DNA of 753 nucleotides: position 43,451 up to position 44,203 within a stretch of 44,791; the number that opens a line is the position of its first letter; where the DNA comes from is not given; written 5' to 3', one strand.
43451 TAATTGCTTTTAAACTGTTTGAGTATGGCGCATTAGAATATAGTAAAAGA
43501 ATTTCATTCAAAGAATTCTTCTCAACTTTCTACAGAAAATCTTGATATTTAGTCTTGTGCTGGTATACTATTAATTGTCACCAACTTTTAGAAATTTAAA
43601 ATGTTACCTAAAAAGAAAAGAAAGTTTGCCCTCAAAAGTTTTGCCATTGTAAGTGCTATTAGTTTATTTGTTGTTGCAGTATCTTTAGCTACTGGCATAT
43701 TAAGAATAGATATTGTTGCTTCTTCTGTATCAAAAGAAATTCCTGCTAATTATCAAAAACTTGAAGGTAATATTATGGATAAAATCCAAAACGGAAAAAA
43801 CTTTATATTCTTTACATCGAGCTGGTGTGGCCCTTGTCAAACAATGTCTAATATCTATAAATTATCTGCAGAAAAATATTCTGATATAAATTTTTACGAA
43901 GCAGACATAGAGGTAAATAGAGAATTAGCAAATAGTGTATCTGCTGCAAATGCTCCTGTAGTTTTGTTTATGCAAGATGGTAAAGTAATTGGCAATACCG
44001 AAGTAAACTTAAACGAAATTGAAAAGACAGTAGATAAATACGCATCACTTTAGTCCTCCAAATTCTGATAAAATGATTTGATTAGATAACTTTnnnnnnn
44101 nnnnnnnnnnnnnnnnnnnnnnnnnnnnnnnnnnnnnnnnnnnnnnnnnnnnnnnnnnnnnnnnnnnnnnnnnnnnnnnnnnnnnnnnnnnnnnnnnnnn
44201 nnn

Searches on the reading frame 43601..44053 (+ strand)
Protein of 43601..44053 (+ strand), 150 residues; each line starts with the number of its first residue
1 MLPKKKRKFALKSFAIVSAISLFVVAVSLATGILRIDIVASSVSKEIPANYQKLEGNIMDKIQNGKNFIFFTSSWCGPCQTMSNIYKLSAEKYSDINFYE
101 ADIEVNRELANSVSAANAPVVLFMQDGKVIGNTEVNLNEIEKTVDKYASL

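Call 13: search_protein_families(library=pfam, proteins=[window:43601-44053:+], max_evalue=0.001)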
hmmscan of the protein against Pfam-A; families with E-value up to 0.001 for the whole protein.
window:43601-44053:+ (150 aa): 1 family
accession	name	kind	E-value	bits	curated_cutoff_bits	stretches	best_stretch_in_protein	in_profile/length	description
PF00085.26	Thioredoxin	-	3e-12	46.9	23.5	1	63-142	17-99/103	Thioredoxin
